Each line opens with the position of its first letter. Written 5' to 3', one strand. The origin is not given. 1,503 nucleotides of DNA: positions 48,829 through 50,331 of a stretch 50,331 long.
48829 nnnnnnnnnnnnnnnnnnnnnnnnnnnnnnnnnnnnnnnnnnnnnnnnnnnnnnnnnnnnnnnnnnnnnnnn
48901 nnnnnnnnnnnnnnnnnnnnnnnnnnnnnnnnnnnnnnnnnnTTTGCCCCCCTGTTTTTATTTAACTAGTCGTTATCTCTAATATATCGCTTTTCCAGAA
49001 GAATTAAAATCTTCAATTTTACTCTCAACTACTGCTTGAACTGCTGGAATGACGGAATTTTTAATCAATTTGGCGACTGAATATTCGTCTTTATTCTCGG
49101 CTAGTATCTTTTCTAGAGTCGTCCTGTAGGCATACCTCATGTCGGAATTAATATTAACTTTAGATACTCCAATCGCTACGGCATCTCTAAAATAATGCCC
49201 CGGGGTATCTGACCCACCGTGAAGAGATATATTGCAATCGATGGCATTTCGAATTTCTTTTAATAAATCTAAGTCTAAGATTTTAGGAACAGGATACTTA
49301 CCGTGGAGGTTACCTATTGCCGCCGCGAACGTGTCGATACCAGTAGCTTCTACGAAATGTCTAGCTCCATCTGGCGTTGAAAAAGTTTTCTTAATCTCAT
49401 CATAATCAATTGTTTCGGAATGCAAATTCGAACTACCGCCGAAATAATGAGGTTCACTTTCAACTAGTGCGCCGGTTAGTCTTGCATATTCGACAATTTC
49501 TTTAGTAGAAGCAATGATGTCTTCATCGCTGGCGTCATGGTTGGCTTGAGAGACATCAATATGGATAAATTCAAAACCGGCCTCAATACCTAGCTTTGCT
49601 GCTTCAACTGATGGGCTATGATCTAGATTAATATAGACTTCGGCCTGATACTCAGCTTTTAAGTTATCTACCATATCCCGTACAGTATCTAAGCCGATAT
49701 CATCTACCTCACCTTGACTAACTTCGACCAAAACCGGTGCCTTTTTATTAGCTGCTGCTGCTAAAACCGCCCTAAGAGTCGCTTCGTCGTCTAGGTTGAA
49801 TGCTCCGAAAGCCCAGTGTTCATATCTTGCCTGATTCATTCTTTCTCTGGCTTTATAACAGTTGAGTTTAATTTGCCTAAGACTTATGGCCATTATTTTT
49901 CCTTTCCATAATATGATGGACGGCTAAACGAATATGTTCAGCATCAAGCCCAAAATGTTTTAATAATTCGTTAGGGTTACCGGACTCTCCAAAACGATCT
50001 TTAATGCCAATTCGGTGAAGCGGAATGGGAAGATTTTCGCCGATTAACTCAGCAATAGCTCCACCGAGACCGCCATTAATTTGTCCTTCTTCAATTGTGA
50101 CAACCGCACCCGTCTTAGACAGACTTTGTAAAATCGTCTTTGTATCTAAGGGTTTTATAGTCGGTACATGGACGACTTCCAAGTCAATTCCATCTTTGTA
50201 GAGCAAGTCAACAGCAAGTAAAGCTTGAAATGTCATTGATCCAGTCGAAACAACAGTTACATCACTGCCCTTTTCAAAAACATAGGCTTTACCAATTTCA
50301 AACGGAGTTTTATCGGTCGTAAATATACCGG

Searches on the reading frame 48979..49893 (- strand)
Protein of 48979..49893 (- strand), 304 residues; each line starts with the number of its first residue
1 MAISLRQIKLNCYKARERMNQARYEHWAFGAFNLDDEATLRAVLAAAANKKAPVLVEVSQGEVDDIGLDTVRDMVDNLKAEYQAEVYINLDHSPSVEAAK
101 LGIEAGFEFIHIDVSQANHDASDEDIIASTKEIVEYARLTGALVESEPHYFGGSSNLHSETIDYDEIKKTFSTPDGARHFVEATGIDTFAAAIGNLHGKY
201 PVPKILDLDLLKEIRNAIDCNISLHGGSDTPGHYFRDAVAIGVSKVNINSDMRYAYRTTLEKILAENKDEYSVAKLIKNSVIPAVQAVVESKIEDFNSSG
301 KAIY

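Call 10: search_protein_families(library=pfam, max_evalue=1e-8, proteins=[window:48979-49893:-])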
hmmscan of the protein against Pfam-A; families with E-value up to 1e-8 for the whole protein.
window:48979-49893:- (304 aa): 1 family
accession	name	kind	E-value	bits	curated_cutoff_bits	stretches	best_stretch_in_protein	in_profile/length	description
PF01116.26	F_bP_aldolase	-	5e-62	210.4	25.5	1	15-301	3-277/277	Fructose-bisphosphate aldolase class-II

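Call 30: find_encoding_contigs(protein=window:48979-49893:-, flank=10000, max_places=4)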
Protein window:48979-49893:- (304 aa): 9 contigs read that carry it; 4 places shown.
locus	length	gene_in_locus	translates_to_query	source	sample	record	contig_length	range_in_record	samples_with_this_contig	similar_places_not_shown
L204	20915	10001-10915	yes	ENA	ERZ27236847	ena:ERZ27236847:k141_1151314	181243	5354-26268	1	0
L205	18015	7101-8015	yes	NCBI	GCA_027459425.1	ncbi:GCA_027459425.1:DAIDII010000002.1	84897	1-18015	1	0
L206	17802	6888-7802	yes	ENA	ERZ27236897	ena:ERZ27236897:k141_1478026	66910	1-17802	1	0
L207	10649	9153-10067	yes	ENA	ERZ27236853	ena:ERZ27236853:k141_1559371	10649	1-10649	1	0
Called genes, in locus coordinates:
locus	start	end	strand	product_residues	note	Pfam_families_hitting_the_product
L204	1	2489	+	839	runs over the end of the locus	PF01588:tRNA_bind (weak), PF03483:B3_4, PF03484:B5, PF17759:tRNA_synthFbeta, PF03147:FDX-ACB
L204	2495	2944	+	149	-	PF00293:NUDIX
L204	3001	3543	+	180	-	PF00254:FKBP_C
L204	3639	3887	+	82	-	PF00462:Glutaredoxin, PF13417:GST_N_3 (weak), PF13409:GST_N_2 (weak)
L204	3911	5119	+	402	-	PF00462:Glutaredoxin, PF13409:GST_N_2 (faint), PF13417:GST_N_3, PF00070:Pyr_redox (faint), PF01266:DAO (faint), PF07992:Pyr_redox_2, PF13738:Pyr_redox_3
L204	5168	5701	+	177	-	PF00719:Pyrophosphatase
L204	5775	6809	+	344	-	PF00044:Gp_dh_N, PF02800:Gp_dh_C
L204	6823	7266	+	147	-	PF02502:LacAB_rpiB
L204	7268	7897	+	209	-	PF00834:Ribul_P_3_epim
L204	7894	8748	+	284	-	PF00456:Transketolase_N, PF13292:DXP_synthase_N, PF00676:E1_dh (weak)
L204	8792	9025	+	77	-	-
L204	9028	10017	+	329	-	PF02779:Transket_pyr, PF02780:Transketolase_C, PF22613:Transketolase_C_1 (weak)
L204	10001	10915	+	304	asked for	PF01116:F_bP_aldolase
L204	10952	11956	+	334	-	PF00294:PfkB, PF08543:Phos_pyr_kin (weak)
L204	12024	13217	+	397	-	-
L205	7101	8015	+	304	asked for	PF01116:F_bP_aldolase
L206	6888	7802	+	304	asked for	PF01116:F_bP_aldolase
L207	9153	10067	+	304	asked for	PF01116:F_bP_aldolase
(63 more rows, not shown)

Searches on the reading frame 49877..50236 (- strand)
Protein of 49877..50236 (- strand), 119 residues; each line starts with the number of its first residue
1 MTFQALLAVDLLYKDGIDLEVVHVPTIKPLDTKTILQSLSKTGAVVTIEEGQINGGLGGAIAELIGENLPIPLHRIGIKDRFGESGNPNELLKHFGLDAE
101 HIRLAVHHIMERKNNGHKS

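Call 10: search_protein_families(library=pfam, max_evalue=1e-8, proteins=[window:49877-50236:-])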
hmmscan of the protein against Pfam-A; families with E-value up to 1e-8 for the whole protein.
window:49877-50236:- (119 aa): 1 family
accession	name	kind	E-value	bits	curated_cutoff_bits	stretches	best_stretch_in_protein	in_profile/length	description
PF02780.25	Transketolase_C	-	2e-28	99.2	25.9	1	1-102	20-124/124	Transketolase, C-terminal domain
